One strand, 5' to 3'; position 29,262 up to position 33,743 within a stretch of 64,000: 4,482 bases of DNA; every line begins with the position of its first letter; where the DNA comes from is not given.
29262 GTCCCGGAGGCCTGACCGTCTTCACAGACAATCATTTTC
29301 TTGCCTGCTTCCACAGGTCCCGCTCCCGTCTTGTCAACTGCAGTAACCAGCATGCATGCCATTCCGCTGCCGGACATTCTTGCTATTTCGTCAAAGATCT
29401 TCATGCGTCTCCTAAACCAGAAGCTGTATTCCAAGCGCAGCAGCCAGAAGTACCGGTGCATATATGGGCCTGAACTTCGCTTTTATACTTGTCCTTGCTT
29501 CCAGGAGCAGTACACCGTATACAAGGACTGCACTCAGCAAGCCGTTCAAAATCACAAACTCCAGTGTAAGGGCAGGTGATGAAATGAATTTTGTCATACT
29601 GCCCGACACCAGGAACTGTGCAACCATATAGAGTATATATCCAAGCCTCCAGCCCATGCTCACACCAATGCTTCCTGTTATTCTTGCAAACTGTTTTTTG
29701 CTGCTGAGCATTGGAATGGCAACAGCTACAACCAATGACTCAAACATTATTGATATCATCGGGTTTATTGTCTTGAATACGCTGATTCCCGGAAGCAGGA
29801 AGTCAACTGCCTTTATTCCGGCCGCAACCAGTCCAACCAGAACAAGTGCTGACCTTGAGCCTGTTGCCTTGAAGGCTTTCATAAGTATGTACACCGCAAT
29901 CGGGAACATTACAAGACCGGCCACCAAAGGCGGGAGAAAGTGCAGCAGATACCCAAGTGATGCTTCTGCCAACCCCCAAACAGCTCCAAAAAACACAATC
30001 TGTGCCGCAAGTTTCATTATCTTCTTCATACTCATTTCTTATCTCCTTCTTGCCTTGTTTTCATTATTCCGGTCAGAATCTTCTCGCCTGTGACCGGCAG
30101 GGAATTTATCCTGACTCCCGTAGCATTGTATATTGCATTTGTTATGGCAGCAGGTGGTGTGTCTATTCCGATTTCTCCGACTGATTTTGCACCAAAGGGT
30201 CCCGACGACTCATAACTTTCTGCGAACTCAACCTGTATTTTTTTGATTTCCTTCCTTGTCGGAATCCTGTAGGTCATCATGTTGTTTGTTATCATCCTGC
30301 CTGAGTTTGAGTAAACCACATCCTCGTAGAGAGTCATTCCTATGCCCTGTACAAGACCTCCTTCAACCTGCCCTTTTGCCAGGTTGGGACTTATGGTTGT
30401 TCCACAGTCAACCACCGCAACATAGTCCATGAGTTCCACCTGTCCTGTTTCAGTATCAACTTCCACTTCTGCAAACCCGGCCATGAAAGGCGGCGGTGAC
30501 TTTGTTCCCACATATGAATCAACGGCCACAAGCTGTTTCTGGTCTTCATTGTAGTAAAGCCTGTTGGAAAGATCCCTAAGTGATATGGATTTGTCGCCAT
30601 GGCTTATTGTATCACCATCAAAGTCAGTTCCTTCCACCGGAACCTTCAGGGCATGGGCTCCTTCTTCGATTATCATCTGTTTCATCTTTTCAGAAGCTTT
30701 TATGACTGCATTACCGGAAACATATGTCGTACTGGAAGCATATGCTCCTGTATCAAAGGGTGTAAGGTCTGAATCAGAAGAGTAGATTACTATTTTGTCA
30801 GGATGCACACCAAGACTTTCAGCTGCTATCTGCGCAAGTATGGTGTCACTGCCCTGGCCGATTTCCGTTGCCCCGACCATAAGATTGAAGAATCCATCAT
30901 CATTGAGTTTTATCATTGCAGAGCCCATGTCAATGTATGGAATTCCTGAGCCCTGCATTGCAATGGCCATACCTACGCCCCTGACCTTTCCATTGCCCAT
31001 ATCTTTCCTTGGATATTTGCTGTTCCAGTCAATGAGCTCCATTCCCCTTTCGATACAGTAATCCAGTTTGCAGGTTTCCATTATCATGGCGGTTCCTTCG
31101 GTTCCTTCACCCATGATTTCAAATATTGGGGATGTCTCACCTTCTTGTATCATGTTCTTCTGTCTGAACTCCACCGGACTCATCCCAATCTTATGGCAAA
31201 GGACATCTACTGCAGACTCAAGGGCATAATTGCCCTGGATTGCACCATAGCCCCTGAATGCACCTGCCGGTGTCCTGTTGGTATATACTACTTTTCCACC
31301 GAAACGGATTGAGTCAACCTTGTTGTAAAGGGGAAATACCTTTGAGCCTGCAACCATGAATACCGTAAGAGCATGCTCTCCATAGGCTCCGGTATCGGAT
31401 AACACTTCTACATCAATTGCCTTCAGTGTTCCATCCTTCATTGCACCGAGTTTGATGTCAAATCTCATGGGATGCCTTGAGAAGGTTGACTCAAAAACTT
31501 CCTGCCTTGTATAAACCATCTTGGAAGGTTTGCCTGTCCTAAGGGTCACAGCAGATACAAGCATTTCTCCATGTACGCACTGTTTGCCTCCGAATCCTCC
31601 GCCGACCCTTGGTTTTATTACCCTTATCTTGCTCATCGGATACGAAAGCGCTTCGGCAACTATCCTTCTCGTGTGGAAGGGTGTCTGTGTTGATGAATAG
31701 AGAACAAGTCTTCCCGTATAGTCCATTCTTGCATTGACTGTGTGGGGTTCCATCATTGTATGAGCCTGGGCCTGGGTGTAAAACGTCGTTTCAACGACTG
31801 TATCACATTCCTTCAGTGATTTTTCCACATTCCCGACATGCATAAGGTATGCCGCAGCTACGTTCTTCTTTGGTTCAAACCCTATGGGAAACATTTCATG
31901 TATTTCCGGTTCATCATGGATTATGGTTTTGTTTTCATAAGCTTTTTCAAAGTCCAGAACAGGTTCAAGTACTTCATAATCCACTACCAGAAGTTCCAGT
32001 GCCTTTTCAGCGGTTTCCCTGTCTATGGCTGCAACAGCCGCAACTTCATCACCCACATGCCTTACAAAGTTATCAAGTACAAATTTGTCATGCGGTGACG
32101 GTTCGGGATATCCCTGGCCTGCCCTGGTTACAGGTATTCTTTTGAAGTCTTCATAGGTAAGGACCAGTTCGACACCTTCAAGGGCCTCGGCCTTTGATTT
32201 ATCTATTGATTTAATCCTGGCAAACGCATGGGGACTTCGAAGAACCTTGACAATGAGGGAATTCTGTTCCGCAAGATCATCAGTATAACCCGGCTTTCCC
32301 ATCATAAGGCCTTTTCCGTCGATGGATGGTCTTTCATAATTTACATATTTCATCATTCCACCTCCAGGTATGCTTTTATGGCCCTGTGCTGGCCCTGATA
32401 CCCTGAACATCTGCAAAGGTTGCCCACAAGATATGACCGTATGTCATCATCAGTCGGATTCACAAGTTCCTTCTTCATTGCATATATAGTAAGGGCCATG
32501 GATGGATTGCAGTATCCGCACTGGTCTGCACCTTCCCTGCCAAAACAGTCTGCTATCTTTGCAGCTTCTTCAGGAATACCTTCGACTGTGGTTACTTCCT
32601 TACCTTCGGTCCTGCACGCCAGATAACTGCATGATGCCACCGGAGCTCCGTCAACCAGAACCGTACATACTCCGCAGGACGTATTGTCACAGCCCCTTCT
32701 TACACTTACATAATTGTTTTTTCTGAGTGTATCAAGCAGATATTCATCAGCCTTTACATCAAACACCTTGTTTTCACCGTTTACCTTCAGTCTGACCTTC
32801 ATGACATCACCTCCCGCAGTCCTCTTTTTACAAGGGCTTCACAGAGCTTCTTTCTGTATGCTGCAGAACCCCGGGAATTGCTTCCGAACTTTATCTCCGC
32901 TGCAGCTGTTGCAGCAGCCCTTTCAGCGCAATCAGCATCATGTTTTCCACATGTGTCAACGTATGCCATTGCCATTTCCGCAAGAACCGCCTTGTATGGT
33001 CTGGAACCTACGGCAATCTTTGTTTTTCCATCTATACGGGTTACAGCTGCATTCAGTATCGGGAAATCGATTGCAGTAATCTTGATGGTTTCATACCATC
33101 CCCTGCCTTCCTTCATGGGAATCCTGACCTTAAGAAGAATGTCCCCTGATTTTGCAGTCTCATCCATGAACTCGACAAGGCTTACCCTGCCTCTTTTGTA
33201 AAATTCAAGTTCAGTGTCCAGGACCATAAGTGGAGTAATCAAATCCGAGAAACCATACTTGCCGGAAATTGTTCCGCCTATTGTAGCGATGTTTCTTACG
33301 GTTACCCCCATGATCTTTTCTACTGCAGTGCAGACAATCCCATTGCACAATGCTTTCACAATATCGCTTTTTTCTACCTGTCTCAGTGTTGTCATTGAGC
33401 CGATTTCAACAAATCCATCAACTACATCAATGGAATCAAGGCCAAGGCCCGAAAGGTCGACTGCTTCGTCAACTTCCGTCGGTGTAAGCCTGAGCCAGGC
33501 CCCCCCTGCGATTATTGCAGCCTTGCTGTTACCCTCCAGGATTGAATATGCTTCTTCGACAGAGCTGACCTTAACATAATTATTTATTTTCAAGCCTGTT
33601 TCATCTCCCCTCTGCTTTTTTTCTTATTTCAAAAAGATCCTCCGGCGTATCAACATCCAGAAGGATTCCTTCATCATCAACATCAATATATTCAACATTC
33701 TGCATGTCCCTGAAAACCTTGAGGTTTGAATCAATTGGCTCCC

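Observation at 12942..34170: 21-kb co-directional purine/uric-acid catabolism supercluster of the YgeW/YgeY/SsnA/hydantoinase type, with two molybdenum hydroxylases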

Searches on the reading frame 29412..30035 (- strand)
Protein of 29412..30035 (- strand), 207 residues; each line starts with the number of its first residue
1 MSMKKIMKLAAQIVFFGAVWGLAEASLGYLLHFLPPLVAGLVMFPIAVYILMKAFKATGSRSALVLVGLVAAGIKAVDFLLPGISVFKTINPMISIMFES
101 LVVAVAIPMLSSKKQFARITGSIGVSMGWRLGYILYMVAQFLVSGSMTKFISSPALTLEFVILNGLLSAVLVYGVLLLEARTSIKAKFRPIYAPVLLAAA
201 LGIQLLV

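Call 4: search_protein_families(library=pfam, proteins=[window:29412-30035:-])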
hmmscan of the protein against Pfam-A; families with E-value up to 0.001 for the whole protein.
window:29412-30035:- (207 aa): 0 families

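Call 6: search_protein_families(library=ncbifam, proteins=[window:29412-30035:-], max_evalue=0.00001)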
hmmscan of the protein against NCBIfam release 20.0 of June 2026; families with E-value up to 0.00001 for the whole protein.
window:29412-30035:- (207 aa): 0 families

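Call 60: find_homologous_proteins(query=window:29412-30035:-, max_evalue=0.001)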
Query window:29412-30035:- (207 aa): 75 proteins with E <= 0.001 among 4734 candidates.
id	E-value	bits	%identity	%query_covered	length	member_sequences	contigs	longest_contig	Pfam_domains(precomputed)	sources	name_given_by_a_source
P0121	2.3e-113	395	96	100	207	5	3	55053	-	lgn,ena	-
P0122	4.5e-109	381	88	100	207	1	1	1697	-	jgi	jgi:hypothetical protein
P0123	4.9e-108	377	87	100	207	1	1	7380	-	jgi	jgi:hypothetical protein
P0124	8.3e-107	373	85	100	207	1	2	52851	-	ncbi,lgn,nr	ncbi:MAG: hypothetical protein JXN10_06960 [Clostridia bacterium]|nr:hypothetical protein [Clostridi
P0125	1.3e-106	373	85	100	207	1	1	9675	-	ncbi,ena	-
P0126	4.3e-99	348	80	100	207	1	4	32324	-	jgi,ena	-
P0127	2.7e-93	329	78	99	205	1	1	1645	-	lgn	-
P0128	1.7e-89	317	71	100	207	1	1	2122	-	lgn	-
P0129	2.4e-73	264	60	100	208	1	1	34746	-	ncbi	-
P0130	6.9e-73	263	61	100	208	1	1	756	-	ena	-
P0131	2.4e-72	261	59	100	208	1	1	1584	-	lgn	-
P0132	7.7e-71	256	62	92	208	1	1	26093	-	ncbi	ncbi:MAG: hypothetical protein R6W99_08860 [Clostridia bacterium]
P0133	9.4e-71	256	59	99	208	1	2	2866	-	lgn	-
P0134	3.9e-70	254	62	92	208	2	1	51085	-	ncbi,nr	ncbi:MAG: hypothetical protein JXB33_00885 [Clostridia bacterium]|nr:hypothetical protein [Clostridi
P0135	8.5e-70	252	59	100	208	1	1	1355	-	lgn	-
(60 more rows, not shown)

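Call 66: predict_structure(alignment_id=A3)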
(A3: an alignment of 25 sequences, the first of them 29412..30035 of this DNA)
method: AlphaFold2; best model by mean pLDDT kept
length: 207 residues; sequences in the alignment: 25
mean_pLDDT: 92.5   pTM: 0.89
mean pLDDT of the five models: 92.5, 92.4, 92.4, 92.0, 91.7
residues with pLDDT >= 90: 161; 70-90: 43; 50-70: 3; < 50: 0
segments of 3 or more residues with pLDDT < 50: none
pLDDT, mean of each block of 10 residues (from residue 1): 91 97 90 78 95 96 98 94 88 95 98 97 97 94 87 93 95 94 79 96 91
secondary structure, 60 per line:
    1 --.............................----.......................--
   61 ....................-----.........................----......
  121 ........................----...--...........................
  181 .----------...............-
elements in order: H3-31 H36-58 H61-80 H86-110 H115-144 H154-181 H192-206

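Call 69: fold_search(model_id=the predicted structure, library=pdb)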
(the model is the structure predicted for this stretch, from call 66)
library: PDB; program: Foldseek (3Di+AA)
matches with E <= 10: 354; with E <= 0.001: 0
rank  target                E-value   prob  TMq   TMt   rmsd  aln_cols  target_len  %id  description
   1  5sv0_J                1.2e-01  0.28  0.18  0.18  23.8       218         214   14  Structure of the ExbB/ExbD complex from E. coli at pH 7.0 (released 2016-09-28)
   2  6i1z_B                2.5e-01  0.14  0.17  0.13  20.3       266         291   11  Outward facing structure of apo CST (released 2019-06-05)
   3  5sv0_A                5.2e-01  0.12  0.17  0.15  27.4       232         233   15  Structure of the ExbB/ExbD complex from E. coli at pH 7.0 (released 2016-09-28)
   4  8x61_C                6.0e-01  0.41  0.26  0.33  18.8       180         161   12  Cryo-EM structure of ATP-bound FtsE(E163Q)X (released 2024-05-08)
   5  9j31_R                7.5e-01  0.15  0.23  0.18  15.1       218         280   12  cryo-EM structure of zebrafish GPR4-Gs complex at pH 8.5 (released 2025-01-22)
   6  8x61_D                7.8e-01  0.30  0.26  0.32  17.9       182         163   14  Cryo-EM structure of ATP-bound FtsE(E163Q)X (released 2024-05-08)
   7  4phq_B                1.1e+00  0.07  0.16  0.13  21.7       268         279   11  ClyA CC6/264 ox (6-303) (released 2014-09-24)
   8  6u1s_A                1.1e+00  0.21  0.25  0.20  15.4       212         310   10  Cryo-EM structure of a de novo designed 16-helix transmembrane nanopore, TMHC8_R. (released 2020-08-19)
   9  5kc0                  1.2e+00  0.63  0.44  0.52   6.2       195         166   17  Crystal structure of TmRibU, hexagonal crystal form (released 2016-06-29)
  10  3l39                  1.2e+00  0.12  0.23  0.23  15.3       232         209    8  Crystal structure of Putative PhoU-like phosphate regulatory protein (BT4638) from BACTEROIDES THETAIOTAOMICRON VPI-5482 (released 2010-01-19)
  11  3j9t_R                1.2e+00  0.11  0.18  0.22  18.4       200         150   14  Yeast V-ATPase state 1 (released 2015-05-13)
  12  8brd_A                1.2e+00  0.06  0.15  0.13  23.9       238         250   13  Mechanisms of ion selectivity and rotor coupling in the bacterial flagellar sodium-driven stator unit (released 2023-06-14)
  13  8g9j                  1.3e+00  0.18  0.29  0.29  20.3       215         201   16  Geometrically programmable nanomaterial construction using regularized protein building blocks (released 2024-03-13)
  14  8ce1_C                1.3e+00  0.14  0.25  0.23  15.6       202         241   14  Cytochrome c maturation complex CcmABCD (released 2023-09-06)
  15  9nww_B                1.3e+00  0.08  0.17  0.09  16.0       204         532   15  Single-particle cryo-EM structure of the first variant of mobilized colistin resistance (MCR-1) in its ligand-bound st (released 2025-12-17)
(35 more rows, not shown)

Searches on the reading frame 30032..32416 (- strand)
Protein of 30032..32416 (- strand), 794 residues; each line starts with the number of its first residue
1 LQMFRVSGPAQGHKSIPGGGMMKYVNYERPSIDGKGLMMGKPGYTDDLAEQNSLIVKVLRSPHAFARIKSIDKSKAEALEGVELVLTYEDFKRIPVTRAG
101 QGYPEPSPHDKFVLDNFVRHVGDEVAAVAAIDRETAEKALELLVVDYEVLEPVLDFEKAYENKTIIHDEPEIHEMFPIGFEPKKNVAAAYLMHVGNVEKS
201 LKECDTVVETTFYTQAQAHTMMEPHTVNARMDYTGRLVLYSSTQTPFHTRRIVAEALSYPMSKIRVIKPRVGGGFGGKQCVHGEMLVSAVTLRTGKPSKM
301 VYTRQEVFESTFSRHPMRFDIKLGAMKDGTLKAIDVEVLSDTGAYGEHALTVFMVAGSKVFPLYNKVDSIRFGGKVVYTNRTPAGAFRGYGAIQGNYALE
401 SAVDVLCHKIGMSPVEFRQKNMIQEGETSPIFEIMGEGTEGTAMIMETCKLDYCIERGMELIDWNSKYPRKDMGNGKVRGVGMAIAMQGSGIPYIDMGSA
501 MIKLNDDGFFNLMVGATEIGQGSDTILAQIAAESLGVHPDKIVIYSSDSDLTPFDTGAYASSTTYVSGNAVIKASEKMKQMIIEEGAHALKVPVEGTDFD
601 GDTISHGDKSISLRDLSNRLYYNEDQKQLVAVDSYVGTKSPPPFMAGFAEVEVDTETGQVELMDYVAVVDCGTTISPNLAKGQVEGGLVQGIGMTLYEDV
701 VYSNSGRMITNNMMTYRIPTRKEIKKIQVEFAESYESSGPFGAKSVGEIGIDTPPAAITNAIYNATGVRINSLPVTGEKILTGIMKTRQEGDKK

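Call 4: search_protein_families(library=pfam, proteins=[window:30032-32416:-])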
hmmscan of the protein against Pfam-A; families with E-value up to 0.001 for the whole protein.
window:30032-32416:- (794 aa): 3 families
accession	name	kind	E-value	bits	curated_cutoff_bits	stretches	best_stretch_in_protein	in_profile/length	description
PF02738.23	MoCoBD_1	-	5.3e-80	268.5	27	1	184-422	7-244/244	Molybdopterin cofactor-binding domain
PF20256.3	MoCoBD_2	-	1.4e-79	268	27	1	458-724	2-282/283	Molybdopterin cofactor-binding domain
PF01315.27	Ald_Xan_dh_C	-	1.2e-24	87.2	31.3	1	40-150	2-109/110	Aldehyde oxidase and xanthine dehydrogenase, a/b hammerhead domain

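Call 6: search_protein_families(library=ncbifam, proteins=[window:30032-32416:-], max_evalue=0.00001)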
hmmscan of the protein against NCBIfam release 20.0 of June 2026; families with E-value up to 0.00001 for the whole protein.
window:30032-32416:- (794 aa): 13 families
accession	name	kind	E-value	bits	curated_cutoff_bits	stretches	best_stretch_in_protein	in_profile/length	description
NF043082.1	XdhA_XDHase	equivalog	5.6e-197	656.3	780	1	33-783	9-751/758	xanthine dehydrogenase subunit XdhA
NF007426.0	PRK09970.1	equivalog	1.9e-185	618.2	916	1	37-782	18-753/761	xanthine dehydrogenase molybdenum-binding subunit XdhA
TIGR03313.1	Se_sel_red_Mo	hypoth_equivalog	1.9e-175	585.2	1101.9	2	176-785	343-950/951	molybdopterin-dependent oxidoreductase Mo/Fe-S-binding subunit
TIGR03194.1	4hydrxCoA_A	equivalog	2e-152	509.3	994.55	1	30-781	2-743/746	4-hydroxybenzoyl-CoA reductase subunit alpha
NF041018.1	glyceraldDH_alpha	equivalog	5.1e-131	438.5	790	1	34-781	12-741/741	glyceraldehyde dehydrogenase subunit alpha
NF040766.1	CODH_aero_grp5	exception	1.5e-115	387.1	950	2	35-633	15-610/785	aerobic carbon-monoxide dehydrogenase large subunit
TIGR03196.1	pucD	equivalog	1.1e-111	374.6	783.65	1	32-782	10-756/763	xanthine dehydrogenase subunit D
NF045668.1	pterin_aldehy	equivalog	3.6e-106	356.2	1100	1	18-784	170-904/905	molybdopterin-dependent aldehyde oxidoreductase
NF041671.1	peri_hyde_PaoC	equivalog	2.2e-94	317.2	1180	1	27-784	20-731/735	aldehyde oxidoreductase molybdenum-binding subunit PaoC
TIGR03311.1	Se_dep_XDH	equivalog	4.2e-93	312.9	830.45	1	29-776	166-842/848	selenium-dependent xanthine dehydrogenase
TIGR02416.1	CO_dehy_Mo_lg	equivalog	1.7e-89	301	991.15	1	38-767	6-754/770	aerobic carbon-monoxide dehydrogenase large subunit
TIGR02965.1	xanthine_xdhB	equivalog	3.2e-81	273.6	849.5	1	39-786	15-756/758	xanthine dehydrogenase molybdopterin binding subunit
TIGR02969.1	mam_aldehyde_ox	subfamily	1.7e-49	168.3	1912.3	1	40-754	591-1268/1330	aldehyde oxidase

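Call 37: search_solved_structures(query=window:30032-32416:-, max_evalue=1e-20)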
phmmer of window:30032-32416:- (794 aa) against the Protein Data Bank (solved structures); distinct sequences matched with E-value up to 1e-20: 42.
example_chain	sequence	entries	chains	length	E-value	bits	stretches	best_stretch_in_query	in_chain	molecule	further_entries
1rm6_A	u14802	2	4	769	1.7e-98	334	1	26-595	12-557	4-hydroxybenzoyl-CoA reductase alpha subunit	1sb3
7dqx_A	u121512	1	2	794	1.3e-82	281.5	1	11-782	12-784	6-hydroxypseudooxynicotine dehydrogenase complex subunit gamma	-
8uem_A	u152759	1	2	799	6.6e-78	265.9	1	38-781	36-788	Carbon monoxide dehydrogenase (Large chain), CoxL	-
1t3q_B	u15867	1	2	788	5.3e-76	259.7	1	36-786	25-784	quinoline 2-oxidoreductase large subunit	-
4zoh_A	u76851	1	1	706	1.9e-68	234.7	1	32-781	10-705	Putative oxidoreductase molybdopterin-binding subunit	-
1n5w_B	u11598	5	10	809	3.3e-68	233.9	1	29-762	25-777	Carbon monoxide dehydrogenase large chain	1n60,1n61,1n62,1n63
1zxi_B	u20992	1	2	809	4.6e-68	233.4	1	29-762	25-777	Carbon monoxide dehydrogenase large chain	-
1sij_A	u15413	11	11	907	8.1e-65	222.7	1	24-783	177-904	Aldehyde oxidoreductase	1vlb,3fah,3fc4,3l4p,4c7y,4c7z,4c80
1ffu_B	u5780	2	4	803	4.4e-63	216.9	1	37-777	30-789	CUTL, MOLYBDOPROTEIN OF CARBON MONOXIDE DEHYDROGENASE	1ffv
1dgj_A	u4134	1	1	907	6.9e-63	216.3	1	27-580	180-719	ALDEHYDE OXIDOREDUCTASE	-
3hrd_A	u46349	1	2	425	1e-59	205.8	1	29-435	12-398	Nicotinate dehydrogenase large molybdopterin subunit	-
5g5g_C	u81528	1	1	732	2.9e-59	204.3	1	194-782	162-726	PUTATIVE XANTHINE DEHYDROGENASE YAGS FAD-BINDING SUBUNIT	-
5g5h_C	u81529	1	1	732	3.2e-59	204.1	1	194-782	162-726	Aldehyde oxidoreductase molybdenum-binding subunit PaoC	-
3sr6_C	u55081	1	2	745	1e-57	199.2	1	39-748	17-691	Xanthine dehydrogenase/oxidase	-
3etr_C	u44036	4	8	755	1.1e-57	199.1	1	39-748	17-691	Xanthine dehydrogenase/oxidase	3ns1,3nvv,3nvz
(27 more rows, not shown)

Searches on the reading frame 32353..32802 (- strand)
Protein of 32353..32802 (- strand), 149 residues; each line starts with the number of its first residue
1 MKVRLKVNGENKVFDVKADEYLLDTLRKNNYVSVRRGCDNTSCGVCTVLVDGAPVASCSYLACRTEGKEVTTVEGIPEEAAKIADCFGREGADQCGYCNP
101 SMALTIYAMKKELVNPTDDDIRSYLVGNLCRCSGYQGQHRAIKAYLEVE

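Call 4: search_protein_families(library=pfam, proteins=[window:32353-32802:-])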
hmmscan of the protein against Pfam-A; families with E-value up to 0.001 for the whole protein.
window:32353-32802:- (149 aa): 3 families
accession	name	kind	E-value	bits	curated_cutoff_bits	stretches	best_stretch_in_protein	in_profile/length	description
PF01799.25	Fer2_2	-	4.2e-20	72.1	30.3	1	72-143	1-75/75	[2Fe-2S] binding domain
PF00111.32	Fer2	-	1.5e-09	38.1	21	1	6-65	2-74/77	2Fe-2S iron-sulfur cluster binding domain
PF13085.11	Fer2_3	-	4.7e-06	27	27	1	28-75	40-88/107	2Fe-2S iron-sulfur cluster binding domain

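Call 6: search_protein_families(library=ncbifam, proteins=[window:32353-32802:-], max_evalue=0.00001)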
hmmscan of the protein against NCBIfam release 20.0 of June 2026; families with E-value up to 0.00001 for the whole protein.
window:32353-32802:- (149 aa): 11 families
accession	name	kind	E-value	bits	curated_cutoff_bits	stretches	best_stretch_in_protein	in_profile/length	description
NF041020.1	glyceraldDH_gamma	equivalog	2.5e-39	134.5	290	1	1-144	11-157/164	glyceraldehyde dehydrogenase subunit gamma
NF043084.2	XdhC_XDHase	equivalog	4.1e-38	130.2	217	1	2-144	2-148/151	xanthine dehydrogenase subunit XdhC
TIGR03198.1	pucE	equivalog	3.2e-34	117.6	254.3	1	2-144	3-147/151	xanthine dehydrogenase subunit E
TIGR03193.1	4hydroxCoAred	equivalog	1.7e-32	112.4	257.8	1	3-143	2-145/148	4-hydroxybenzoyl-CoA reductase subunit gamma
NF007387.0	PRK09908.1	equivalog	2.9e-32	111.3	212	1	3-143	9-153/159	xanthine dehydrogenase iron sulfur-binding subunit XdhC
TIGR03311.1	Se_dep_XDH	equivalog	2.1e-31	108.8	830.45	1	5-143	3-141/848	selenium-dependent xanthine dehydrogenase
NF008514.0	PRK11433.1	equivalog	2.7e-26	92.4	322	1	1-143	51-211/218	aldehyde dehydrogenase iron-sulfur subunit PaoA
NF045668.1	pterin_aldehy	equivalog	3.3e-25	88.3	1100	1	2-137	2-143/905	molybdopterin-dependent aldehyde oxidoreductase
TIGR02963.1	xanthine_xdhA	equivalog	1.9e-22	79.6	467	1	12-144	11-156/468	xanthine dehydrogenase small subunit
TIGR02969.1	mam_aldehyde_ox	subfamily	3.6e-19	67.8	1912.3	1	6-145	6-160/1330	aldehyde oxidase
TIGR03313.1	Se_sel_red_Mo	hypoth_equivalog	6.1e-09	34.1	1101.9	1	7-143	3-142/951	molybdopterin-dependent oxidoreductase Mo/Fe-S-binding subunit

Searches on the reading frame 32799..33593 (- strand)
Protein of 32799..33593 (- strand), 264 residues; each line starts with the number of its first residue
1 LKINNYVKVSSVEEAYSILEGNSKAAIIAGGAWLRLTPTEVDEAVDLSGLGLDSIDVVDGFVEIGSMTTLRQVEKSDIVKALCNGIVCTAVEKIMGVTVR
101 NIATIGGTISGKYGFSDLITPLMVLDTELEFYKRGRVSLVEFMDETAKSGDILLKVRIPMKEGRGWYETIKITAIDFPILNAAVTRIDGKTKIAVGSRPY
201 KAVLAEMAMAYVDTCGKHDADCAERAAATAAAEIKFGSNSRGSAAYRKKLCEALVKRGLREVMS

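Call 4: search_protein_families(library=pfam, proteins=[window:32799-33593:-])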
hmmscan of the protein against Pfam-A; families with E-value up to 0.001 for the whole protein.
window:32799-33593:- (264 aa): 2 families
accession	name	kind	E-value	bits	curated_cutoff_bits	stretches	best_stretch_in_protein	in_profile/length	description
PF00941.27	FAD_binding_5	-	1.1e-25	90.8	27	1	5-160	4-169/170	FAD binding domain in molybdopterin dehydrogenase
PF03450.22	CO_deh_flav_C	-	3.9e-09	37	25.5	1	167-262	3-102/102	CO dehydrogenase flavoprotein C-terminal domain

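Call 6: search_protein_families(library=ncbifam, proteins=[window:32799-33593:-], max_evalue=0.00001)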
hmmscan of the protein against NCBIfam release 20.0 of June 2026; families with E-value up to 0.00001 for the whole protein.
window:32799-33593:- (264 aa): 7 families
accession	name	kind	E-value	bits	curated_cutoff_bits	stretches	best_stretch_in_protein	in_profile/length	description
NF041019.1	glyceraldDH_beta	equivalog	5.9e-25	88.1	350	1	5-262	7-280/280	glyceraldehyde dehydrogenase subunit beta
NF043083.1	XdhB_XDHase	equivalog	1.7e-20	73.4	310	1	2-263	3-284/289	xanthine dehydrogenase subunit XdhB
NF007427.0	PRK09971.1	equivalog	1.6e-19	70.2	287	1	2-262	3-283/292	xanthine dehydrogenase FAD-binding subunit XdhB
TIGR03312.1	Se_sel_red_FAD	hypoth_equivalog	4.3e-17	62.2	241.5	1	3-255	1-243/257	molybdopterin-dependent oxidoreductase FAD-binding subunit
TIGR03199.1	pucC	equivalog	1.4e-16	60.6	306.05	1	11-168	3-169/264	xanthine dehydrogenase subunit C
TIGR02963.1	xanthine_xdhA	equivalog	1.6e-11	43.5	467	1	10-257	199-463/468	xanthine dehydrogenase small subunit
TIGR03195.1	4hydrxCoA_B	equivalog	1.6e-08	34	404.55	0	7-109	8-114/321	4-hydroxybenzoyl-CoA reductase subunit beta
